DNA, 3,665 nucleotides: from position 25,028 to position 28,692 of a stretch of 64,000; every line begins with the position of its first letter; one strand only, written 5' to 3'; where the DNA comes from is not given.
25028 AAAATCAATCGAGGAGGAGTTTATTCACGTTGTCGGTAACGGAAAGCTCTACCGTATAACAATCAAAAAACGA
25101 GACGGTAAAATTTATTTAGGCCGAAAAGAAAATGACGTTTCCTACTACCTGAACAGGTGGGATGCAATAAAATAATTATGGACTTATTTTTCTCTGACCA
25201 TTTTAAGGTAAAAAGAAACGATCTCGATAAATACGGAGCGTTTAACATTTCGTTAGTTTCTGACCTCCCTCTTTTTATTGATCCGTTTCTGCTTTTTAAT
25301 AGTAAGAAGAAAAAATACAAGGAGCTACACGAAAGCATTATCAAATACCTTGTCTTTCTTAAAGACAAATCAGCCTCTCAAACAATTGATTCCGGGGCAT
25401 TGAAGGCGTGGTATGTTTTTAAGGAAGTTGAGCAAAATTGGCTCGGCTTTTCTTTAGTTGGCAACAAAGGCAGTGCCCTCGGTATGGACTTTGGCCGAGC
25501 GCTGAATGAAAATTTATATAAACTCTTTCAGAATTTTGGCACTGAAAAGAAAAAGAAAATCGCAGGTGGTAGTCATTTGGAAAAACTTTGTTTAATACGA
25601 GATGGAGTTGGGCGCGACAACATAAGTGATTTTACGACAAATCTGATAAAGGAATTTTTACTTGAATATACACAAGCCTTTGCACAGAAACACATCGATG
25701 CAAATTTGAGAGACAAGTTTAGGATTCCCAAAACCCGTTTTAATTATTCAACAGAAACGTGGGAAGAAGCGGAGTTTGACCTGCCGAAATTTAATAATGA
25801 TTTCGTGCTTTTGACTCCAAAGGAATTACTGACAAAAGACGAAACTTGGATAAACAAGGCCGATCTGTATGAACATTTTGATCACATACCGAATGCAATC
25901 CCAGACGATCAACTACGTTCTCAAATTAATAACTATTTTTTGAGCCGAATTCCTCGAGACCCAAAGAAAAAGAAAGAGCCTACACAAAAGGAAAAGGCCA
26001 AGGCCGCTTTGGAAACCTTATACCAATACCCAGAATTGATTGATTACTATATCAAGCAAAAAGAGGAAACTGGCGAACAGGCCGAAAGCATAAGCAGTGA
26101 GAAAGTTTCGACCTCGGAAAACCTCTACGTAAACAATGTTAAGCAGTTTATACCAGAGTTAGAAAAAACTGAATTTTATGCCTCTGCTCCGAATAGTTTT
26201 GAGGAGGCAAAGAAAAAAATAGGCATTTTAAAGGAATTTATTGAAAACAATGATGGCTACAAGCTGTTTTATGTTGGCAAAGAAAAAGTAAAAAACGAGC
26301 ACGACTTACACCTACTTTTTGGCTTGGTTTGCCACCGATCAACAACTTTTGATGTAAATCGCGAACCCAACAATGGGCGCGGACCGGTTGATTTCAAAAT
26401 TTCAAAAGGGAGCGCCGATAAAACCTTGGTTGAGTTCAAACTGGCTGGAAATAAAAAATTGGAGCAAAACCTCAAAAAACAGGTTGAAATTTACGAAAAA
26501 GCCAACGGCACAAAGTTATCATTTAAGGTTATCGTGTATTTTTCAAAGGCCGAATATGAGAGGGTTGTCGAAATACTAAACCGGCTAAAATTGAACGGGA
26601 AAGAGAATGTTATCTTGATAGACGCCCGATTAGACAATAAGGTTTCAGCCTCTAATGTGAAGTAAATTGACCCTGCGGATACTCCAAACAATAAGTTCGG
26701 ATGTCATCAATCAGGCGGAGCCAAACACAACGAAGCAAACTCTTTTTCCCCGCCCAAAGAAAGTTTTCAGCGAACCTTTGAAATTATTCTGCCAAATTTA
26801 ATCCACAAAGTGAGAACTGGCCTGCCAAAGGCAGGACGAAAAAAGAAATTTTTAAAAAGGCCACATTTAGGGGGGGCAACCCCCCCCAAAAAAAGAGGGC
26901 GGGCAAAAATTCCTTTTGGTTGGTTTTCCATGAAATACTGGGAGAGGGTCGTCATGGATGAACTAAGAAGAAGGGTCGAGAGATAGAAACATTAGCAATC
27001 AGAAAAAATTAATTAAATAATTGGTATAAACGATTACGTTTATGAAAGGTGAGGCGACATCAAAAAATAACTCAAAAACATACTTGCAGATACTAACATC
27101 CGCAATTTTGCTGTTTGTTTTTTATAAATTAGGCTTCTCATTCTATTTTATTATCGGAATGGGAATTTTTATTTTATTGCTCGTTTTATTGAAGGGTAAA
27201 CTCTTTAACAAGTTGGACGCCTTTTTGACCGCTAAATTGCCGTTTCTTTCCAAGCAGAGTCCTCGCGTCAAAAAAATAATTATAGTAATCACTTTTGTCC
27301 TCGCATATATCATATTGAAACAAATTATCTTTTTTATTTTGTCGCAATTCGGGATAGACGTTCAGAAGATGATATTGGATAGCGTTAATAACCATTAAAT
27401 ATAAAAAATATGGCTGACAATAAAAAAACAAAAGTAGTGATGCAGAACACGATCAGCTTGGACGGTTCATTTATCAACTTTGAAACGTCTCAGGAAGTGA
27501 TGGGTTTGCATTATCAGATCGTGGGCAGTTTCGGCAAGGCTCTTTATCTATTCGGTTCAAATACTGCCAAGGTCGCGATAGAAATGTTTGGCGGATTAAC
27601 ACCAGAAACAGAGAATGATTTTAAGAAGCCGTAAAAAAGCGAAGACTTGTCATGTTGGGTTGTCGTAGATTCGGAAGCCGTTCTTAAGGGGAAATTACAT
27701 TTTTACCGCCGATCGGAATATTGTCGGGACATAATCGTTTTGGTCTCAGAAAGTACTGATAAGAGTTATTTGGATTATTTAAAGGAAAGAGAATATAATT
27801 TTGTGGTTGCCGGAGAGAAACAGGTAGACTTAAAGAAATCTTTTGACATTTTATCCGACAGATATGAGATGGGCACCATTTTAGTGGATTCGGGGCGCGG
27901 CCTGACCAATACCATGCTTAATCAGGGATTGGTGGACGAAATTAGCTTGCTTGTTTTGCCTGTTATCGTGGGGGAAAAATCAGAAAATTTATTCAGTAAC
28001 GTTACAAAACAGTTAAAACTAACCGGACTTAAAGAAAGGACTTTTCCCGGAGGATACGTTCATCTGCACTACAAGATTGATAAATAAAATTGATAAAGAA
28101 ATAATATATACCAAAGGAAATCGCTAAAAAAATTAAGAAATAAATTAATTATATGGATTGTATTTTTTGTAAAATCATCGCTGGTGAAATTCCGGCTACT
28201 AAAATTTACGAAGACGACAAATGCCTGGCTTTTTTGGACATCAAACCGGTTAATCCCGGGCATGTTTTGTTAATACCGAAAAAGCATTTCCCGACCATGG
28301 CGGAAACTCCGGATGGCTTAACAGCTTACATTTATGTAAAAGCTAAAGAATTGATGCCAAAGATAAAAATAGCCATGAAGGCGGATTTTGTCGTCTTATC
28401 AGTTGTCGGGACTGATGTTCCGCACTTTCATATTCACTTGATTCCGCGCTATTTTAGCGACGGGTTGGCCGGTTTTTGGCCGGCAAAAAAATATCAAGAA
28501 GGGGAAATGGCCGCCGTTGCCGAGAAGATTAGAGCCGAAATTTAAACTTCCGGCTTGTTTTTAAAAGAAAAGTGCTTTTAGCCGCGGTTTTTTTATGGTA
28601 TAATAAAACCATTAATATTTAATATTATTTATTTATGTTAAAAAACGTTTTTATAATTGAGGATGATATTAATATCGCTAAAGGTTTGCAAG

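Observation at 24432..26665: Two extra nuclease-motif genes appended to the type III R-M operon: candidate accessory or stand-alone defence module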

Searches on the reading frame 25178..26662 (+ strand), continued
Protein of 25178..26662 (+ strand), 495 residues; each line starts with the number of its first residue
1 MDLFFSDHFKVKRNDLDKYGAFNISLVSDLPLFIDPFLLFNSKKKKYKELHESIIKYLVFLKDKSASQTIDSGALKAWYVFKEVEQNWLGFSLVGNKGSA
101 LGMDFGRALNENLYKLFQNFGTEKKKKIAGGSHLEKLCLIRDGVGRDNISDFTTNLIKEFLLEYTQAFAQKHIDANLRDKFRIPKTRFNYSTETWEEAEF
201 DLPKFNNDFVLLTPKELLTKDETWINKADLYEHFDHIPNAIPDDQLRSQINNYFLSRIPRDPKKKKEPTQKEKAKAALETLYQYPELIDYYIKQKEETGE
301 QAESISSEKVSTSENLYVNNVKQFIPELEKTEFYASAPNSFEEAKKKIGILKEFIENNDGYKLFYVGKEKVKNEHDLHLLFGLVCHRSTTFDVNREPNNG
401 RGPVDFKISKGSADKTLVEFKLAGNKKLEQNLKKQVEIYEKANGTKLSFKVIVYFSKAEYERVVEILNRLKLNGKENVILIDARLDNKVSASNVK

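Call 79: search_protein_families(library=phrogs, proteins=[window:25178-26662:+], max_evalue=0.01)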
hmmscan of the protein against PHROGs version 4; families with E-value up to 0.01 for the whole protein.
window:25178-26662:+ (495 aa): 2 families
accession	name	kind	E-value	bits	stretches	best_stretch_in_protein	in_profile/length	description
phrog_30194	-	unknown function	7.2e-32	112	1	3-492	8-475/478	-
phrog_27295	-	unknown function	8.3e-13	48.8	1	5-348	3-329/469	-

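Call 80: search_dna_similar(query=window:25178-26662:+, collection=phages, mode=protein, max_rows=15)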
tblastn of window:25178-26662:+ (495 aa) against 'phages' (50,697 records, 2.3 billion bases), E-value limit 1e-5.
No match.

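Call 81: search_dna_similar(query=window:25178-26662:+, collection=plasmids, mode=protein, max_rows=20)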
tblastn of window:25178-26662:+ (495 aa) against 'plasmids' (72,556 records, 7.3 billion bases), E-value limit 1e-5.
Records with a match: 18; places in all: 18; records where one place covers at least 80% of the query: 10.
Best place of each record, by identity: <60% 18.
By first word of the organism name: Sinorhizobium 5; Bradyrhizobium 4; Rhizobium 2; Paenarthrobacter 2; Roseomonas 1; Janthinobacterium 1; Bacillus 1; Calothrix 1; Rhodobacter 1.
By predicted mobility (MOB-suite, as given by PLSDB): conjugative 9; non-mobilizable 8; mobilizable 1.
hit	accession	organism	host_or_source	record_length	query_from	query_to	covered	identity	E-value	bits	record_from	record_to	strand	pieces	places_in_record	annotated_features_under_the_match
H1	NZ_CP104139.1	Rhizobium sp. WSM1274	Vicia sp.,cell culture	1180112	1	492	99%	52.0%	9e-138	445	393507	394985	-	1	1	record has no annotation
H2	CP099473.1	Roseomonas mucosa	Human skin,single cell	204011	4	492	99%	49.4%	1e-140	454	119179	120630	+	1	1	hypothetical protein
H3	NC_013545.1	Sinorhizobium meliloti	isolated from an indigenous ...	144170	1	492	99%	47.9%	3e-133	432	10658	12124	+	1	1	hypothetical protein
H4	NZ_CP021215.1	Sinorhizobium meliloti RU11/001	-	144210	1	492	99%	47.9%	3e-133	432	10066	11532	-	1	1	hypothetical protein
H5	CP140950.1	Sinorhizobium meliloti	Medicago lupulina,whole organism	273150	1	492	99%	47.7%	2e-132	430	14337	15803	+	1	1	hypothetical protein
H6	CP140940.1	Sinorhizobium meliloti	Medicago lupulina,whole organism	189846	1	492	99%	47.5%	3e-132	429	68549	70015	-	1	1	hypothetical protein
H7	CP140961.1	Sinorhizobium meliloti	Medicago lupulina,whole organism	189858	1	492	99%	47.5%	3e-132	429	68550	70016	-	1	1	hypothetical protein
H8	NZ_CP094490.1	Paenarthrobacter ureafaciens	soil,farmland soil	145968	3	494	99%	46.8%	4e-122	400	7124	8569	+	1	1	hypothetical protein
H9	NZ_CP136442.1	Paenarthrobacter sp. AT5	atrazine-producing pesticide factory ...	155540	3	494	99%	46.8%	4e-122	400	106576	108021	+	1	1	hypothetical protein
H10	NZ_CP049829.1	Janthinobacterium lividum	single organism,water pond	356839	1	487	98%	37.3%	3e-86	296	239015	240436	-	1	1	hypothetical protein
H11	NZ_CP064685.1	Bradyrhizobium sp. CW1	Acmispon strigosus,cell culture,bulk ...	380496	280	492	43%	48.4%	3e-41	195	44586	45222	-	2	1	hypothetical protein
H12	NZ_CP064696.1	Bradyrhizobium sp. 184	Acmispon strigosus,cell culture,root ...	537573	283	492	42%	48.6%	4e-41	195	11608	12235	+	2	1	hypothetical protein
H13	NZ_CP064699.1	Bradyrhizobium sp. 183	Acmispon strigosus,cell culture,root ...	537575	283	492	42%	48.6%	4e-41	195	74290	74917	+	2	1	hypothetical protein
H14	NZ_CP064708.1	Bradyrhizobium sp. 131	Acmispon strigosus,cell culture,root ...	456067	283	492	42%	48.6%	4e-41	195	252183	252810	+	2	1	hypothetical protein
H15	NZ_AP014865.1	Bacillus thuringiensis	-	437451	333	494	33%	32.5%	4e-11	74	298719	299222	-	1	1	hypothetical protein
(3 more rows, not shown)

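Call 82: get_annotated_region(hit=H3, flank=6000)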
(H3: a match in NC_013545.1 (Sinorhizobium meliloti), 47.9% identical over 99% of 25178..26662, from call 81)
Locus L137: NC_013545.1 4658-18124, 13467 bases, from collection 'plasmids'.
description: Sinorhizobium meliloti plasmid pSmeSM11a, complete sequence
organism: Sinorhizobium meliloti (NCBI taxid 382)
taxonomy: Bacteria; Pseudomonadota; Alphaproteobacteria; Hyphomicrobiales; Rhizobiaceae; Sinorhizobium; Sinorhizobium meliloti
host: -; source: isolated from an indigenous Sinorhizobium meliloti strain nodulating alfalfa; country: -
typing (MOB-suite, as given by PLSDB): conjugative; replicon rep_cluster_546; relaxase MOBQ; mating-pair formation MPF_T
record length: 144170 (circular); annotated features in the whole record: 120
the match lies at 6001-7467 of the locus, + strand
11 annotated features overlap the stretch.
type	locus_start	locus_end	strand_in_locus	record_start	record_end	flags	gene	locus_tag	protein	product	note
CDS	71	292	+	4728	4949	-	-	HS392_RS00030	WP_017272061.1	hypothetical protein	-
CDS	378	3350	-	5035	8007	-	-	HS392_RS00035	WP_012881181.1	Tn3 family transposase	-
CDS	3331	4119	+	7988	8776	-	-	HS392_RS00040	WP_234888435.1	recombinase family protein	GO:0006310 - DNA recombination [Evidence IEA]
CDS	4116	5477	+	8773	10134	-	-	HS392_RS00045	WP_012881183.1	hypothetical protein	-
CDS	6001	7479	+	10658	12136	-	-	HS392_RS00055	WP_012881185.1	hypothetical protein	-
CDS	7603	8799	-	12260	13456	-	-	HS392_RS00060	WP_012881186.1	IS256-like element ISRm5 family transposase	GO:0006313 - DNA transposition [Evidence IEA]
CDS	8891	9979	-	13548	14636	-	-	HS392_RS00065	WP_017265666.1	ATP-binding cassette domain-containing protein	-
CDS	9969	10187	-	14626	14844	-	-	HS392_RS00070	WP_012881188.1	TauC protein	-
CDS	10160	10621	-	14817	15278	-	-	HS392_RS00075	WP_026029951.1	hypothetical protein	-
CDS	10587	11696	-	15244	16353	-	-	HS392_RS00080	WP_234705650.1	ABC transporter substrate-binding protein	-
CDS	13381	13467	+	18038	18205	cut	-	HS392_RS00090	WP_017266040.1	antitoxin VbhA family protein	-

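Call 83: get_annotated_region(hit=H8, flank=6000)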
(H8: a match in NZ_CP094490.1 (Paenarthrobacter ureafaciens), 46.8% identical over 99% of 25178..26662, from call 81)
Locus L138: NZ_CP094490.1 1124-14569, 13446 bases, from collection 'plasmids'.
description: Paenarthrobacter ureafaciens strain AT plasmid pA, complete sequence
organism: Paenarthrobacter ureafaciens (NCBI taxid 37931)
taxonomy: Bacteria; Actinomycetota; Actinomycetes; Micrococcales; Micrococcaceae; Paenarthrobacter; Paenarthrobacter ureafaciens
host: -; source: soil,farmland soil; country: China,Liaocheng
typing (MOB-suite, as given by PLSDB): conjugative; relaxase MOBP; mating-pair formation MPF_T
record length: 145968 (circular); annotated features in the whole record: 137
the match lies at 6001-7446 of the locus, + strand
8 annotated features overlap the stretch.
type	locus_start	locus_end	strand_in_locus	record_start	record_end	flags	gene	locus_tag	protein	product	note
CDS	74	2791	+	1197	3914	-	-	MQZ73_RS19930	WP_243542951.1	DNA methyltransferase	-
CDS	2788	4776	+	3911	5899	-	-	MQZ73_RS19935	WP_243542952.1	DEAD/DEAH box helicase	-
CDS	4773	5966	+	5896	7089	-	-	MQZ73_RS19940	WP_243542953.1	GIY-YIG nuclease family protein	-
CDS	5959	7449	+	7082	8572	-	-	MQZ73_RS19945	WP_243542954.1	hypothetical protein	-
CDS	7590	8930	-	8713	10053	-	-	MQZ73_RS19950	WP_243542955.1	hypothetical protein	-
CDS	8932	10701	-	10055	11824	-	-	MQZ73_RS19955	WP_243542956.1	Hsp70 family protein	-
CDS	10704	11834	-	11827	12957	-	-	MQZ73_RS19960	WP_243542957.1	hypothetical protein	-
CDS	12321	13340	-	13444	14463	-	-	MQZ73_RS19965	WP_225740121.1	IS3 family transposase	-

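Call 84: search_protein_families(library=padloc, alignment_id=A3, max_evalue=0.00001)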
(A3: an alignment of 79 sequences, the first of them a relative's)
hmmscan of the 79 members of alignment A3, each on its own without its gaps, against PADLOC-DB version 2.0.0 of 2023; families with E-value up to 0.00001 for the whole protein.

A. member 1, L001:7149-9989:+ (947 aa): 2 families
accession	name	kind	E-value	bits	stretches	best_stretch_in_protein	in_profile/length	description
PDLC03648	REase_III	-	3.9e-18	63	1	251-532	121-356/871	Type III restriction enzyme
PDLC03647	REase_III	-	2.7e-06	23.8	0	485-531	505-551/989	Type III restriction enzyme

B. families by the number of members that match (of 79 scanned): 422 families (the first 25 are shown)
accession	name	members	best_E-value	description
PDLC03179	Specificity_I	3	8.8e-144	Type I specificity subunit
PDLC03169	Specificity_I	3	3.5e-97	Type I specificity subunit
PDLC03196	Specificity_I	3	1.2e-94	Type I specificity subunit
PDLC03076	Specificity_I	3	3.1e-85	Type I specificity subunit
PDLC03189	Specificity_I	3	2.1e-80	Type I specificity subunit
PDLC03096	Specificity_I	3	9e-73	Type I specificity subunit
PDLC03127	Specificity_I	3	1.6e-67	Type I specificity subunit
PDLC03162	Specificity_I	3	3.2e-67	Type I specificity subunit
PDLC03056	Specificity_I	3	4.1e-66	Type I specificity subunit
PDLC03088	Specificity_I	3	8.3e-62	Type I specificity subunit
PDLC03079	Specificity_I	3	9.4e-60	Type I specificity subunit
PDLC03195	Specificity_I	3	1.9e-57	Type I specificity subunit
PDLC03109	Specificity_I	3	1.7e-53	Type I specificity subunit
PDLC03080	Specificity_I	3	2.1e-53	Type I specificity subunit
PDLC03150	Specificity_I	3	6e-52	Type I specificity subunit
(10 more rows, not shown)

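Call 97: search_protein_families(library=padloc, proteins=[L130:2639-7216:+], max_evalue=0.001)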
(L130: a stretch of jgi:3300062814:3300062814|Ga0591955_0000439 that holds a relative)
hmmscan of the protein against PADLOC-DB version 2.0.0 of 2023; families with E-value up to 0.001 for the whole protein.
L130:2639-7216:+ (1526 aa): 7 families
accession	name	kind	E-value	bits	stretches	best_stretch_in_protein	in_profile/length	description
PDLC05009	PDC-S37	-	7e-42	141.4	2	957-1240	928-1194/1550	-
PDLC03920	MkoA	-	1.1e-35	121.3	2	966-1237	791-1070/1112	-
PDLC03924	MkoC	-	3.9e-34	116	1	273-1237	94-938/1136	-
PDLC03921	MkoA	-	8.1e-22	74.8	2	962-1236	1292-1560/1607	-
PDLC02194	Hhe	-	3.9e-17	58.8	2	946-1239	1360-1634/1911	-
PDLC02895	DpdJ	-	3.6e-05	18.7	1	966-1243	192-454/2112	DpdJ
PDLC04140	mad8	-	4e-05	21.3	1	472-643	30-164/314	mads_8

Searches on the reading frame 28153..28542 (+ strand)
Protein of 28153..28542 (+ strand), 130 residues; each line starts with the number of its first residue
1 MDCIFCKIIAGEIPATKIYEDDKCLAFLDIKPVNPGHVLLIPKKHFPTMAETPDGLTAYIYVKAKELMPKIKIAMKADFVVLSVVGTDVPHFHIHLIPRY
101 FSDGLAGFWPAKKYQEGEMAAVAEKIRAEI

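Call 92: find_encoding_contigs(protein=window:28153-28542:+, flank=10000, max_places=6)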
Protein window:28153-28542:+ (130 aa): 2 contigs read that carry it; 2 places shown.
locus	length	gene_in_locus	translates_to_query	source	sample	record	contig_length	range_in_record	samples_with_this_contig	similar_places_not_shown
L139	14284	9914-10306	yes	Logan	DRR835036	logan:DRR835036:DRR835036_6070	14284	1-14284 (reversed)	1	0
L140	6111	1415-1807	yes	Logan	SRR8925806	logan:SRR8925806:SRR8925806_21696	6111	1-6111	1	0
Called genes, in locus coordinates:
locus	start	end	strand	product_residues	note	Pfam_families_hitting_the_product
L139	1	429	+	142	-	?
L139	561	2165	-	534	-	PF00239:Resolvase, PF07508:Recombinase, PF13408:Zn_ribbon_recom (weak)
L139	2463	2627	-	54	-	-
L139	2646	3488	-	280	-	PF23343:REP_ORF2-G2P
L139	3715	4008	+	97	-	-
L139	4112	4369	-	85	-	-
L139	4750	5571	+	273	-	PF13847:Methyltransf_31 (faint), PF01555:N6_N4_Mtase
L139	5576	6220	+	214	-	PF02976:MutH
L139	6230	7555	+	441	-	-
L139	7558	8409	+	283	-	PF02086:MethyltransfD12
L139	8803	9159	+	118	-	-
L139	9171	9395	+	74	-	-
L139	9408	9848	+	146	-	PF01872:RibD_C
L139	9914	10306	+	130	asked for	PF11969:DcpS_C, PF01230:HIT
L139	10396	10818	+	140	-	PF00072:Response_reg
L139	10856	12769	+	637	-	PF25881:HH_YBHG (faint), PF26002:Beta-barrel_AprE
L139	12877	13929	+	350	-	PF02618:YceG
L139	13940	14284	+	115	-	?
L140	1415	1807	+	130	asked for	PF11969:DcpS_C, PF01230:HIT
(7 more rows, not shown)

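Call 97: search_protein_families(library=padloc, proteins=[L139:6230-7552:+], max_evalue=0.001)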
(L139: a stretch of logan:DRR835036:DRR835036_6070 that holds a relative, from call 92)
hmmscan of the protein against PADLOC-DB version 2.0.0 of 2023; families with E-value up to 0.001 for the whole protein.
L139:6230-7552:+ (441 aa): 20 families
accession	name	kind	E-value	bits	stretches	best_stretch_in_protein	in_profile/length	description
PDLC03998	PD-Lambda-5_A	-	3.9e-26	89.9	1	6-437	4-464/466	-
PDLC04013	PD-Lambda-5_A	-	4.6e-19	67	2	241-439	246-438/440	-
PDLC03995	PD-Lambda-5_A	-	2.3e-18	64.5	2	11-95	17-104/503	-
PDLC04009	PD-Lambda-5_A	-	1.2e-17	61.8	2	310-438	347-481/488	-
PDLC04008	PD-Lambda-5_A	-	2.1e-15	54.5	1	304-434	314-445/449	-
PDLC04015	PD-Lambda-5_A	-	6.2e-12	43.3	1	205-433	225-456/463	-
PDLC04007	PD-Lambda-5_A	-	4.4e-11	40.5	1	8-94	5-89/454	-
PDLC04017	PD-Lambda-5_A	-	6.8e-10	36.3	2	180-414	220-441/473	-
PDLC04014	PD-Lambda-5_A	-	4.7e-09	33.6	1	8-105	4-97/456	-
PDLC04000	PD-Lambda-5_A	-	1.7e-08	32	1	3-330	3-329/428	-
PDLC04016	PD-Lambda-5_A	-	2.1e-08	31.6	1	260-418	304-459/494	-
PDLC03997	PD-Lambda-5_A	-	2.1e-08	31.4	1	163-428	211-481/491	-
PDLC04004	PD-Lambda-5_A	-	5.4e-08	29.9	1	5-287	6-294/592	-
PDLC03993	PD-Lambda-5_A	-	1.4e-07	29.6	1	6-105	4-103/169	-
PDLC04011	PD-Lambda-5_A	-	2.8e-07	27.5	1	259-438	338-523/526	-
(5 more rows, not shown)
